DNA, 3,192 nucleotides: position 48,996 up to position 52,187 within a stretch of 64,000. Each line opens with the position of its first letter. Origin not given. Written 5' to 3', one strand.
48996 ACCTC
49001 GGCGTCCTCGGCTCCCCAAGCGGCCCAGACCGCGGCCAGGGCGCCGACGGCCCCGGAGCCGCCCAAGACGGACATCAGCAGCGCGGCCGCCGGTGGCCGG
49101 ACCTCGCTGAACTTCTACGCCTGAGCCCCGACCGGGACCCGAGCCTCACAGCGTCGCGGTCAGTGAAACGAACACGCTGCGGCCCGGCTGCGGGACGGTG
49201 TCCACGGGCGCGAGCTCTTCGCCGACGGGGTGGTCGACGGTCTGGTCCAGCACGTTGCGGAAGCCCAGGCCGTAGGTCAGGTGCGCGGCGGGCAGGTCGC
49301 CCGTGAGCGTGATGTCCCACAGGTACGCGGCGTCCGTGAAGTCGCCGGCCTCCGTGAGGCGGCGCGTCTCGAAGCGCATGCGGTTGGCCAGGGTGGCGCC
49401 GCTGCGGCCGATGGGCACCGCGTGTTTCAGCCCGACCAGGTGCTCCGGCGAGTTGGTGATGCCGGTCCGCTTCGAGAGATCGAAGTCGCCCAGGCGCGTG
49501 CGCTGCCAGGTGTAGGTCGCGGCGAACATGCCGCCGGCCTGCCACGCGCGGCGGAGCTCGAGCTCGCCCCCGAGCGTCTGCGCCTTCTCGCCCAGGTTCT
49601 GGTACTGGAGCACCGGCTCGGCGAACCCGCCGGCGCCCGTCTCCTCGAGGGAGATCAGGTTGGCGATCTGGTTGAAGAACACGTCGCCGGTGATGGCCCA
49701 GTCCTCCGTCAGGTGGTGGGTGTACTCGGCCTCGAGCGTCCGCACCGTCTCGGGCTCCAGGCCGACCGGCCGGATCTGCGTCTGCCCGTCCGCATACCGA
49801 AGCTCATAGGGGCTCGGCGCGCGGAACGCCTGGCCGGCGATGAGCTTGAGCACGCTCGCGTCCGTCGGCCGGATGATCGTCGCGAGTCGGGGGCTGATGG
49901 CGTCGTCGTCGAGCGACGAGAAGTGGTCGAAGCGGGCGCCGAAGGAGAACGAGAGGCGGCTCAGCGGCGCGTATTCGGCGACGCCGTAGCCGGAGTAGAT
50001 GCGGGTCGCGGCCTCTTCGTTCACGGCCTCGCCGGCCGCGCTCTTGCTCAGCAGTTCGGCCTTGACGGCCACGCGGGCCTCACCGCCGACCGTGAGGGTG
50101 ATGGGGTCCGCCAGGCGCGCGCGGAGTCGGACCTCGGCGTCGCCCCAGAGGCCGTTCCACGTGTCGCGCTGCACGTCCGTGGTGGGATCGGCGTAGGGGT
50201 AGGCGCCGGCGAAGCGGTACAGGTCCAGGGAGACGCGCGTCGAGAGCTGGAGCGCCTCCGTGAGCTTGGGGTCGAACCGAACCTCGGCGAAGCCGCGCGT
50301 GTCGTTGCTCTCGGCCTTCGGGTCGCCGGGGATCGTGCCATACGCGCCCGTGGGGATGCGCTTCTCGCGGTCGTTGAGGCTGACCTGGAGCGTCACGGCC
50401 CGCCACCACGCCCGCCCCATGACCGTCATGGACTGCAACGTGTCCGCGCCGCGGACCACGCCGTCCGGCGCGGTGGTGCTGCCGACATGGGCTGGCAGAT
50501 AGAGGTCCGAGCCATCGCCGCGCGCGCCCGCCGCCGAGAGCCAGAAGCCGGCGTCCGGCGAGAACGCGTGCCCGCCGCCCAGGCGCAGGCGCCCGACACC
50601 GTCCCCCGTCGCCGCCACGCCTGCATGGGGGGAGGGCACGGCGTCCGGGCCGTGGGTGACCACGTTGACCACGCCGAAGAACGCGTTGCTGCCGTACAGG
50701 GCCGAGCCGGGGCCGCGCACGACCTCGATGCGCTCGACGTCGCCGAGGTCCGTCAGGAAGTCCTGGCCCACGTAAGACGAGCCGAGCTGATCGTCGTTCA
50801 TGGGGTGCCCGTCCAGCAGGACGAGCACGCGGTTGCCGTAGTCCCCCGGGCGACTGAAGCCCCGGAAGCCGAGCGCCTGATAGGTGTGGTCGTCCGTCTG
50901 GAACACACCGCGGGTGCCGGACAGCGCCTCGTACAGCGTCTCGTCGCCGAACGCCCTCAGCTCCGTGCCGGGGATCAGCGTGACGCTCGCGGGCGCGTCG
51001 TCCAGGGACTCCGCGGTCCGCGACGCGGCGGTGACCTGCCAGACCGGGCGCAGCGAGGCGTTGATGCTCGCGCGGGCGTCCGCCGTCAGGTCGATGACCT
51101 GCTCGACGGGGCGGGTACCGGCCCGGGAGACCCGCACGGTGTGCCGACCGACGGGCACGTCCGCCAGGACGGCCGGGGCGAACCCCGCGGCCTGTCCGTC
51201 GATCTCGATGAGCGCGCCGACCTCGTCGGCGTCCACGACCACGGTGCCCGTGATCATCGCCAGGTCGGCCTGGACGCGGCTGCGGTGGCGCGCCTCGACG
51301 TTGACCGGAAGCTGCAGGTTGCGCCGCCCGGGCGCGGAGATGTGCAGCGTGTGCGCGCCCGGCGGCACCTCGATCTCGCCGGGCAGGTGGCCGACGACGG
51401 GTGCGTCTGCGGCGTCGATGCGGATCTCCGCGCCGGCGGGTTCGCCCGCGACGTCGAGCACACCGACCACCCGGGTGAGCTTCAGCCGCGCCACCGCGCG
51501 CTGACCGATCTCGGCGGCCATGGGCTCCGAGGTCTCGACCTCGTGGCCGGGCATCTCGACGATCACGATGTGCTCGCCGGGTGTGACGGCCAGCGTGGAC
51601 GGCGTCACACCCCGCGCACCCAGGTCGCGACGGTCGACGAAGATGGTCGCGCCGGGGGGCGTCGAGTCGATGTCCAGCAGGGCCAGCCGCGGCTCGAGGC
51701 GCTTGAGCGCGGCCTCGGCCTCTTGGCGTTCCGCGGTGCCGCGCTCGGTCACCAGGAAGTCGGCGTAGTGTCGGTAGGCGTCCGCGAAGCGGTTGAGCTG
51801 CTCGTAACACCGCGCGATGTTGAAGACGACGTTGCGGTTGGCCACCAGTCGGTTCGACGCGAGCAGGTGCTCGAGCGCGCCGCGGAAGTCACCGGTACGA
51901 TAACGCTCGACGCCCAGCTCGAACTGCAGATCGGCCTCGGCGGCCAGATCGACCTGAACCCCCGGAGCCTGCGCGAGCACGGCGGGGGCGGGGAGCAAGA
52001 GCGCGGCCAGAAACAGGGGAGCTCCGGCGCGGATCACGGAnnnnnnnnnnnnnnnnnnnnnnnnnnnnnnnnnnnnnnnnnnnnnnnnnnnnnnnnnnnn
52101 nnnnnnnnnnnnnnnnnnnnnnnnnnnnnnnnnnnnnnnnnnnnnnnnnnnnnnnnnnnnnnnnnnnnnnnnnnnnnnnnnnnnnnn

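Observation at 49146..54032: Ser/Thr kinase with a periplasmic PEGA tail co-transcribed with a TonB-dependent receptor bearing three N-terminal PEGA modules: candidate kinase-coupled TonB transducer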

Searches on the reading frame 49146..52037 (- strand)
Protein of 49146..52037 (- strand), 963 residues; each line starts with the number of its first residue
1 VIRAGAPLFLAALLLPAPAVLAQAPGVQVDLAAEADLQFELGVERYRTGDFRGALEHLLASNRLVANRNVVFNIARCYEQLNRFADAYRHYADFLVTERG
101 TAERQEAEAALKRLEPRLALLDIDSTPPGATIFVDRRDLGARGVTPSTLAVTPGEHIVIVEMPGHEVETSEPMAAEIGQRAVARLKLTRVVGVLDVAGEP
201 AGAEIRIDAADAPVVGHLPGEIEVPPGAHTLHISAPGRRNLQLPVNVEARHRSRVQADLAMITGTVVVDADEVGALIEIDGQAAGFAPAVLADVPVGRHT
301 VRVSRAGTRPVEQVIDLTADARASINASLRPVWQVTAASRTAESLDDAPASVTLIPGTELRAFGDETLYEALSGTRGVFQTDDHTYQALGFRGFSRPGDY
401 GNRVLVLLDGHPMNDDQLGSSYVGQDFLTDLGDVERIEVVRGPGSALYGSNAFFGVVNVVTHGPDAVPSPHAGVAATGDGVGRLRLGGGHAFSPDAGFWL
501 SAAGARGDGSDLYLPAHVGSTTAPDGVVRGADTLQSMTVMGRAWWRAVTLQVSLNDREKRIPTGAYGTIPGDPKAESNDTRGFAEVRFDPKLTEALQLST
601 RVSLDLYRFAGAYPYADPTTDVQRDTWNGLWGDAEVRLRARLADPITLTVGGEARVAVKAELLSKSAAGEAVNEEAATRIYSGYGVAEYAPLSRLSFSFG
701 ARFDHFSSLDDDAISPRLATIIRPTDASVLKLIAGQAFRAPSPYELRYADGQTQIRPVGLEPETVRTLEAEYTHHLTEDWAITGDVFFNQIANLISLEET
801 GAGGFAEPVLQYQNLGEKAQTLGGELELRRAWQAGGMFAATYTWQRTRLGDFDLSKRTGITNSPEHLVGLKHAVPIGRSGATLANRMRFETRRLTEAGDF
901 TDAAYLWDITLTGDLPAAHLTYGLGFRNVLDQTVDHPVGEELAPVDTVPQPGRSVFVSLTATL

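Call 7: search_protein_families(library=pfam, proteins=[window:49146-52037:-], max_evalue=0.01)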
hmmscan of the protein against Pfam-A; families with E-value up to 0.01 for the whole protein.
window:49146-52037:- (963 aa): 5 families
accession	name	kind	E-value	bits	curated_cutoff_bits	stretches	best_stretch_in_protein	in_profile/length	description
PF00593.30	TonB_dep_Rec_b-barrel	-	8.4e-29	102.1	27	1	569-929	47-436/436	TonB dependent receptor-like, beta-barrel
PF08308.17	PEGA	-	9.1e-27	93.2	20.8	3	264-331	2-69/71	PEGA domain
PF07715.20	Plug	-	2.1e-20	73.7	23.9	1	345-456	2-107/107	TonB-dependent Receptor Plug Domain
PF13620.12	CarboxypepD_reg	-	1e-07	32.6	32.3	0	291-329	42-81/82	Carboxypeptidase regulatory-like domain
PF07719.23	TPR_2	-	0.0015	19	27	0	72-91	5-24/34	Tetratricopeptide repeat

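Call 11: find_homologous_proteins(query=window:49146-52037:-, max_evalue=1e-10)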
Query window:49146-52037:- (963 aa): 1884 proteins with E <= 1e-10 among 8000 candidates; the best 120 are listed.
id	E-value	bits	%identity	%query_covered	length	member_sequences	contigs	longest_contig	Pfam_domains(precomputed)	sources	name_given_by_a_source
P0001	0.0e+0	2148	100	100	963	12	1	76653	PF07715.21,PF08308.18,PF13620.13,PF00593.31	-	-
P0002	0.0e+0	1584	74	100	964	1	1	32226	PF07715.21,PF08308.18,PF13620.13,PF00593.31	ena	-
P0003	0.0e+0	1171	60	97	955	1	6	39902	PF07715.21,PF08308.18,PF13620.13,PF00593.31,PF07719.24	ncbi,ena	-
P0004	0.0e+0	1077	56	98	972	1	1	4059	PF07715.21,PF08308.18,PF13620.13,PF00593.31,PF07719.24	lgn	-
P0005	0.0e+0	1064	55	99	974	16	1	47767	PF07715.21,PF08308.18,PF13620.13,PF00593.31,PF07719.24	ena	-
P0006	0.0e+0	1048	55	98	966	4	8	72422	PF07715.21,PF08308.18,PF13620.13,PF00593.31,PF07719.24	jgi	jgi:outer membrane receptor for ferrienterochelin and colicins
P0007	0.0e+0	1046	54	98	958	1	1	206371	PF07715.21,PF00515.35,PF08308.18,PF13620.13,PF00593.31,PF07719.24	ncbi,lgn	-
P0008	0.0e+0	1043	54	99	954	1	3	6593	PF07715.21,PF08308.18,PF13620.13,PF00593.31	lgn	-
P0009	0.0e+0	1033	53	98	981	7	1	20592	PF07715.21,PF08308.18,PF13620.13,PF00593.31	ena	-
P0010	0.0e+0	1030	56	99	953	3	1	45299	PF07715.21,PF08308.18,PF13620.13,PF00593.31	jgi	-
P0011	0.0e+0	1029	55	99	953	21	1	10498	PF07715.21,PF08308.18,PF13620.13,PF00593.31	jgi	jgi:outer membrane receptor for ferrienterochelin and colicin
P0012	0.0e+0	1020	54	97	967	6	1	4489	PF07715.21,PF08308.18,PF13620.13,PF00593.31,PF07719.24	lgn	-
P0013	0.0e+0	1015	54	99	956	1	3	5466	PF07715.21,PF08308.18,PF13620.13,PF00593.31,PF07719.24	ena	-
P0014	4.9e-296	1003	52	98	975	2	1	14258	PF07715.21,PF08308.18,PF13620.13,PF00593.31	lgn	-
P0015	2.3e-295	1001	51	97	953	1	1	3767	PF07715.21,PF00515.35,PF08308.18,PF13424.13,PF13432.13,PF13620.13,PF00593.31,PF07719.24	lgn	-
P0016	3.0e-292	991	51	96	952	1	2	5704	PF07715.21,PF00515.35,PF08308.18,PF12895.14,PF13424.13,PF13620.13,PF00593.31,PF07719.24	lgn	-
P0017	2.4e-285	968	49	98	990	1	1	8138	PF07715.21,PF08308.18,PF13620.13,PF00593.31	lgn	-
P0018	5.8e-285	966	51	98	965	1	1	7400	PF07715.21,PF08308.18,PF13620.13,PF00593.31,PF07719.24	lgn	-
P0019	5.9e-279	946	50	97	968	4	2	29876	PF21226.5,PF13715.13,PF07715.21,PF08308.18,PF13620.13,PF00593.31,PF07719.24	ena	-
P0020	3.0e-278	944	49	99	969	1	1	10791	PF13715.13,PF07715.21,PF08308.18,PF13620.13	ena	-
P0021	4.7e-278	944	49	98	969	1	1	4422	PF07715.21,PF00515.35,PF08308.18,PF13620.13,PF00593.31,PF07719.24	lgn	-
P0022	1.8e-277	942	50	97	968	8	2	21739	PF21226.5,PF13715.13,PF07715.21,PF08308.18,PF13620.13,PF00593.31,PF07719.24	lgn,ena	-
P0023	8.2e-272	923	48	97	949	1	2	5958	PF07715.21,PF00515.35,PF08308.18,PF13620.13,PF00593.31,PF07719.24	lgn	-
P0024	2.4e-271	921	49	97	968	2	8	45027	PF07715.21,PF08308.18,PF13620.13,PF00593.31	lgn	-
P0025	1.0e-269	916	49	97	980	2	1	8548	PF13715.13,PF07715.21,PF08308.18,PF13620.13,PF00593.31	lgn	-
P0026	1.2e-269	916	48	98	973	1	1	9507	PF07715.21,PF08308.18,PF13620.13,PF00593.31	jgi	jgi:outer membrane receptor protein involved in Fe transport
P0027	9.6e-269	913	50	99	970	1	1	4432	PF13715.13,PF07715.21,PF08308.18,PF13620.13,PF00593.31,PF07719.24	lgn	-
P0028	2.2e-268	912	49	98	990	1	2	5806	PF07715.21,PF08308.18,PF13620.13,PF00593.31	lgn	-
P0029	5.0e-268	910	49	98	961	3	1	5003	PF13715.13,PF07715.21,PF08308.18,PF13620.13,PF00593.31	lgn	-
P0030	6.4e-268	910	50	97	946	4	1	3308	PF13715.13,PF07715.21,PF08308.18,PF13620.13,PF00593.31,PF07719.24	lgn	-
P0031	6.8e-266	903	48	99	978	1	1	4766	PF21226.5,PF07715.21,PF08308.18,PF13620.13,PF00593.31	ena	-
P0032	2.1e-265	902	49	97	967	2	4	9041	PF13715.13,PF07715.21,PF08308.18,PF13620.13,PF00593.31,PF07719.24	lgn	-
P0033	3.1e-265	901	48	100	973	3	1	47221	PF07715.21,PF08308.18,PF13620.13,PF00593.31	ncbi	ncbi:MAG: TonB-dependent receptor [Sandaracinaceae bacterium]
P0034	5.2e-265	900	47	99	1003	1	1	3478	PF07715.21,PF08308.18,PF13620.13,PF00593.31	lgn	-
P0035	1.1e-264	899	47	99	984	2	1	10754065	PF07715.21,PF08308.18,PF13620.13,PF00593.31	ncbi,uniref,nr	ncbi:TonB-dependent receptor domain-containing protein [Sandaracinus amylolyticus]|uniref:TonB-depen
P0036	1.1e-264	899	48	99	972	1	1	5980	PF21226.5,PF13715.13,PF07715.21,PF08308.18,PF13620.13,PF00593.31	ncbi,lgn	-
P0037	1.9e-264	898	47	99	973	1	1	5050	PF07715.21,PF08308.18,PF13620.13,PF00593.31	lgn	-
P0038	6.2e-264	897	49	97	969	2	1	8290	PF07715.21,PF08308.18,PF13620.13,PF00593.31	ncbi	-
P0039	9.9e-264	896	48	97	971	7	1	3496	PF13715.13,PF07715.21,PF08308.18,PF13620.13,PF00593.31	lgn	-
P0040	2.3e-263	895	48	98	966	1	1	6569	PF07715.21,PF08308.18,PF13620.13,PF00593.31,PF07719.24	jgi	jgi:outer membrane receptor protein involved in Fe transport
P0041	5.4e-263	894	48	99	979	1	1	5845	PF07715.21,PF08308.18,PF13620.13,PF00593.31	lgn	-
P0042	2.9e-262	891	47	99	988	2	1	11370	PF07715.21,PF08308.18,PF13620.13,PF00593.31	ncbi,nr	ncbi:MAG: PEGA domain-containing protein [Deltaproteobacteria bacterium]|nr:PEGA domain-containing p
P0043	6.8e-262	890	48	97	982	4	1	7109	PF07715.21,PF08308.18,PF13620.13,PF00593.31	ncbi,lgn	-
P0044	4.5e-261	887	47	97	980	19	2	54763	PF13715.13,PF07715.21,PF08308.18,PF13620.13,PF00593.31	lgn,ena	-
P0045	1.2e-260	886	49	98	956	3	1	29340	PF07715.21,PF08308.18,PF13620.13,PF00593.31,PF07719.24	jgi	jgi:outer membrane receptor protein involved in Fe transport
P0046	9.5e-260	883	47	99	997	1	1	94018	PF07715.21,PF08308.18,PF13432.13,PF13620.13,PF00593.31,PF07719.24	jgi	jgi:outer membrane receptor protein involved in Fe transport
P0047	1.9e-259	882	46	98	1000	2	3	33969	PF13715.13,PF07715.21,PF08308.18,PF13620.13,PF07719.24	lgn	-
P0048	2.2e-259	882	49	99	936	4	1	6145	PF07715.21,PF08308.18,PF13620.13,PF00593.31,PF07719.24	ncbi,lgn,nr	ncbi:MAG: TonB-dependent receptor [Deltaproteobacteria bacterium]|nr:TonB-dependent receptor [Deltap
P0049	4.7e-259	881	47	98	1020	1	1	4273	PF13715.13,PF07715.21,PF08308.18,PF13620.13,PF07719.24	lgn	-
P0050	7.3e-259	880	47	96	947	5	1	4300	PF07715.21,PF08308.18,PF13620.13,PF00593.31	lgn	-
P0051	9.9e-259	880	49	98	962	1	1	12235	PF07715.21,PF08308.18,PF13620.13,PF00593.31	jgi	-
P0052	1.1e-258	879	48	99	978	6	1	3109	PF13715.13,PF07715.21,PF08308.18,PF13620.13,PF00593.31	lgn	-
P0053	1.8e-258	879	48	99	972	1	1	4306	PF07715.21,PF08308.18,PF13620.13,PF00593.31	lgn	-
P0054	1.7e-257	876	46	96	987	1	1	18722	PF07715.21,PF08308.18,PF13620.13,PF00593.31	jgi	-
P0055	2.0e-257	875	47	97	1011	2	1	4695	PF13715.13,PF07715.21,PF08308.18,PF13620.13,PF00593.31,PF07719.24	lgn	-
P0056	8.0e-257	873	47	99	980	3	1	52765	PF13715.13,PF07715.21,PF08308.18,PF13620.13,PF00593.31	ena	-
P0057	1.1e-256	873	47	97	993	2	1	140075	PF13715.13,PF07715.21,PF08308.18,PF13620.13,PF00593.31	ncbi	-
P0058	3.7e-256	871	48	97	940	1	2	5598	PF07715.21,PF08308.18,PF13620.13,PF00593.31,PF07719.24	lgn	-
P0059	5.2e-256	871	48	98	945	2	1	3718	PF07715.21,PF08308.18,PF13620.13,PF00593.31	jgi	-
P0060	6.0e-256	870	47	97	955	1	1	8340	PF07715.21,PF08308.18,PF13620.13,PF00593.31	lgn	-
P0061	2.4e-255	868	49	97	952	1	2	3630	PF07715.21,PF00515.35,PF08308.18,PF13620.13,PF00593.31,PF07719.24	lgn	-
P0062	1.1e-254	866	51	93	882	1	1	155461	PF07715.21,PF08308.18,PF13620.13,PF00593.31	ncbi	ncbi:MAG: TonB-dependent receptor [Myxococcota bacterium]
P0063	3.5e-254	865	47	98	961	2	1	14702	PF07715.21,PF08308.18,PF13620.13,PF00593.31,PF07719.24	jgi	-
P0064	2.6e-253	862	48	98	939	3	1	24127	PF07715.21,PF08308.18,PF13620.13,PF00593.31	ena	-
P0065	5.7e-253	860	48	97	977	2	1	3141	PF07715.21,PF08308.18,PF13620.13,PF00593.31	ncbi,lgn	-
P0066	1.1e-252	860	47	99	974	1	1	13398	PF07715.21,PF08308.18,PF13620.13,PF00593.31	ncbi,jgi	jgi:outer membrane receptor protein involved in Fe transport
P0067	1.6e-252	859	47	99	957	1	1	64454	PF07715.21,PF08308.18,PF13620.13,PF00593.31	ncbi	-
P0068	2.3e-252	858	47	97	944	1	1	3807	PF07715.21,PF08308.18,PF13620.13,PF00593.31,PF07719.24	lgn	-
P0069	4.5e-252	858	47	97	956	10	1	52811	PF07715.21,PF00515.35,PF08308.18,PF13424.13,PF13620.13,PF00593.31,PF07719.24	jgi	jgi:outer membrane receptor for ferrienterochelin and colicins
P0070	4.8e-252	857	48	96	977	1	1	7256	PF07715.21,PF08308.18,PF13620.13,PF00593.31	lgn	-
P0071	6.1e-252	857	45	98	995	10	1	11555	PF07715.21,PF08308.18,PF13620.13,PF00593.31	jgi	jgi:outer membrane receptor protein involved in Fe transport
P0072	2.5e-251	855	48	98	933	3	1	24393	PF07715.21,PF08308.18,PF13620.13,PF00593.31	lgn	-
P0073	1.4e-250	853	47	99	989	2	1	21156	PF07715.21,PF08308.18,PF13620.13,PF00593.31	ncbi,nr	ncbi:MAG: TonB-dependent receptor [Myxococcota bacterium]|nr:TonB-dependent receptor [Myxococcota ba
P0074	1.9e-249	849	46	100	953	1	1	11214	PF07715.21,PF08308.18,PF13620.13,PF00593.31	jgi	jgi:outer membrane receptor for ferrienterochelin and colicins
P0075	2.7e-249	848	48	99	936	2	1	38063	PF07715.21,PF08308.18,PF13620.13,PF00593.31,PF07719.24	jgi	-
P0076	1.2e-248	846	49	98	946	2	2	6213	PF07715.21,PF08308.18,PF13620.13,PF07719.24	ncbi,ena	-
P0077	3.7e-248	845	48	98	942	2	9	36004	PF07715.21,PF08308.18,PF13620.13,PF00593.31,PF07719.24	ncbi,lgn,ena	-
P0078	3.8e-248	845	47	98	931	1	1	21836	PF07715.21,PF08308.18,PF13620.13,PF00593.31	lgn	-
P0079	4.7e-248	844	47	99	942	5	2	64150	PF07715.21,PF08308.18,PF13620.13,PF00593.31,PF07719.24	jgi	jgi:outer membrane receptor protein involved in Fe transport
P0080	2.3e-246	839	46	97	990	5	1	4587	PF07715.21,PF08308.18,PF13620.13,PF00593.31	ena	-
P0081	2.9e-246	838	48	97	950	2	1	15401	PF07715.21,PF08308.18,PF13620.13,PF00593.31,PF07719.24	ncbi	-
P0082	3.4e-245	835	48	97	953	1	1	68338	PF07715.21,PF08308.18,PF13620.13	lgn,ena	-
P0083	5.5e-245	834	47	99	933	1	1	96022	PF07715.21,PF08308.18,PF13620.13,PF00593.31,PF07719.24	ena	-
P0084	6.0e-245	834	46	99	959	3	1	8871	PF07715.21,PF00515.35,PF08308.18,PF13620.13,PF00593.31,PF07719.24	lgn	-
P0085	6.7e-245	834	48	97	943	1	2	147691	PF07715.21,PF08308.18,PF13620.13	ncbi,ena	-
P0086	7.4e-245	834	47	97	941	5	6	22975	PF07715.21,PF08308.18,PF13620.13,PF00593.31,PF07719.24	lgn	-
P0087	9.5e-245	833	46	99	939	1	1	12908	PF07715.21,PF08308.18,PF13620.13,PF00593.31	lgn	-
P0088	1.3e-244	833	46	97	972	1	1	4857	PF07715.21,PF08308.18,PF13620.13,PF00593.31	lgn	-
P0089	1.4e-244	833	46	98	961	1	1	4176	PF07715.21,PF00515.35,PF08308.18,PF13620.13,PF00593.31,PF07719.24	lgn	-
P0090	6.5e-244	831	47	97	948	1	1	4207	PF07715.21,PF08308.18,PF13620.13,PF00593.31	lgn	-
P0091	1.0e-243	830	47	97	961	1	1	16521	PF13715.13,PF07715.21,PF08308.18,PF13620.13,PF00593.31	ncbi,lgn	-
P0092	1.3e-243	830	46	98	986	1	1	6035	PF07715.21,PF08308.18,PF13620.13,PF00593.31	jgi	jgi:outer membrane receptor for ferrienterochelin and colicins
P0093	2.3e-243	829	49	97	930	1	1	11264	PF07715.21,PF08308.18,PF13620.13,PF00593.31,PF07719.24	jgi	jgi:outer membrane cobalamin receptor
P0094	1.0e-242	827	46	98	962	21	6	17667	PF07715.21,PF08308.18,PF13620.13,PF00593.31,PF07719.24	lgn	-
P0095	1.3e-242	826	46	96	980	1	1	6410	PF07715.21,PF08308.18,PF13620.13,PF00593.31,PF07719.24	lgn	-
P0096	3.5e-242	825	47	95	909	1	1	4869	PF07715.21,PF08308.18,PF13620.13,PF00593.31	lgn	-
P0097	5.2e-242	824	45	99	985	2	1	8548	PF07715.21,PF08308.18,PF13620.13,PF00593.31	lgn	-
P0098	4.7e-241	821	45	100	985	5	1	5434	PF07715.21,PF08308.18,PF13620.13,PF00593.31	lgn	-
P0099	9.8e-241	820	45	99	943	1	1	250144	PF07715.21,PF08308.18,PF13620.13,PF00593.31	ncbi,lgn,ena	-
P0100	2.1e-240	819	42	99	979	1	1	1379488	PF07715.21,PF08308.18,PF13620.13,PF00593.31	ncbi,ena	-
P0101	7.7e-240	817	44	99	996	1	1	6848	PF07715.21,PF08308.18,PF13620.13,PF00593.31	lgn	-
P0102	1.0e-239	817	45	100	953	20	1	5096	PF07715.21,PF08308.18,PF13620.13,PF00593.31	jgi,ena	-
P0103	1.4e-239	816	46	97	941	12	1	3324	PF07715.21,PF08308.18,PF13620.13,PF00593.31,PF07719.24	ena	-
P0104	2.4e-239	815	47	99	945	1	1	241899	PF07715.21,PF08308.18,PF13620.13,PF00593.31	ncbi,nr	ncbi:MAG: TonB-dependent receptor [Alphaproteobacteria bacterium]|nr:TonB-dependent receptor [Alphap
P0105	5.2e-239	814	45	99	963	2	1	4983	PF07715.21,PF00515.35,PF08308.18,PF13620.13,PF00593.31,PF07719.24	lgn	-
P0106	8.4e-239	814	46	99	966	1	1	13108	PF07715.21,PF08308.18,PF13620.13,PF07719.24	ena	-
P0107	1.7e-238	813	46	97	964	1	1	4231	PF07715.21,PF08308.18,PF13620.13,PF00593.31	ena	-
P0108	4.3e-238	811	50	89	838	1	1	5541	PF07715.21,PF08308.18,PF13620.13,PF00593.31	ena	-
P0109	5.3e-237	808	46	100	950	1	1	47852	PF07715.21,PF08308.18,PF13620.13,PF00593.31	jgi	jgi:outer membrane receptor protein involved in Fe transport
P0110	5.4e-237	808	47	96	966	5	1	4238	PF07715.21,PF08308.18,PF13620.13,PF00593.31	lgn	-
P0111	1.2e-236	806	45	99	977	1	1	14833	PF13715.13,PF07715.21,PF08308.18,PF13620.13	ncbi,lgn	-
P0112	3.0e-236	805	45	100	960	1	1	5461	PF07715.21,PF08308.18,PF13620.13,PF00593.31,PF07719.24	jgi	jgi:outer membrane cobalamin receptor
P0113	5.6e-236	804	47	97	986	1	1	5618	PF07715.21,PF08308.18,PF13620.13,PF00593.31,PF07719.24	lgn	-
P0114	2.9e-235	802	45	97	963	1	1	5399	PF07715.21,PF08308.18,PF13620.13,PF00593.31,PF07719.24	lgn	-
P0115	3.3e-235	802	46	99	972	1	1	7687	PF07715.21,PF08308.18,PF13620.13,PF00593.31,PF07719.24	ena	-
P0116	9.6e-234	797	46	96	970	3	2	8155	PF07715.21,PF08308.18,PF13620.13,PF00593.31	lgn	-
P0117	1.1e-233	797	45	97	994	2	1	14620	PF07715.21,PF08308.18,PF13620.13,PF00593.31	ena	-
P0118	1.2e-232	793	43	99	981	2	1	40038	PF07715.21,PF00515.35,PF08308.18,PF13432.13,PF13620.13,PF00593.31,PF07719.24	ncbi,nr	ncbi:MAG: TonB-dependent receptor [Sandaracinaceae bacterium]|nr:TonB-dependent receptor [Sandaracin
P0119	1.4e-232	793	46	96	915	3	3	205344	PF07715.21,PF08308.18,PF13620.13,PF00593.31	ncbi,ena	-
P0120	2.5e-232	792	46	99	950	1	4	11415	PF07715.21,PF08308.18,PF13620.13,PF00593.31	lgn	-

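Call 13: find_encoding_contigs(protein=P0035, flank=10000, max_places=2)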
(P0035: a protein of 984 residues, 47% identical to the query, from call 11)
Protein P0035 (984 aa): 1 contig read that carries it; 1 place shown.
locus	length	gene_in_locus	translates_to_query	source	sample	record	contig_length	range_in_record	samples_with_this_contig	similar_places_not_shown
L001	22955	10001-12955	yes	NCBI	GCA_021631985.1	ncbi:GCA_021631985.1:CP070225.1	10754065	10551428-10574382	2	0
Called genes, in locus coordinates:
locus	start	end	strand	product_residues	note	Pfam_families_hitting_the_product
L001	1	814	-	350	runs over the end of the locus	-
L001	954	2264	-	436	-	-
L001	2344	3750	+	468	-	PF01565:FAD_binding_4, PF02913:FAD-oxidase_C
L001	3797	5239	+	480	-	PF03055:RPE65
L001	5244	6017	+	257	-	-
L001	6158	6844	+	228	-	-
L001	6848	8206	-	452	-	PF02557:VanY (weak)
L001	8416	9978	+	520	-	PF00069:Pkinase, PF07714:PK_Tyr_Ser-Thr, PF03109:ABC1 (faint)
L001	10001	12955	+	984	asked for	PF08308:PEGA, PF13620:CarboxypepD_reg (faint), PF08308:PEGA, PF07715:Plug, PF00593:TonB_dep_Rec_b-barrel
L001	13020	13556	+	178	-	-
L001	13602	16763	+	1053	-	PF01565:FAD_binding_4, PF04030:ALO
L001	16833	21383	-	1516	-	PF00551:Formyl_trans_N, PF02911:Formyl_trans_C, PF00501:AMP-binding, PF00296:Bac_luciferase, PF00501:AMP-binding, PF13193:AMP-binding_C, PF00550:PP-binding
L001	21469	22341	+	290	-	PF11583:AurF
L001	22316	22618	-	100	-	-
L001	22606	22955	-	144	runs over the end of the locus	-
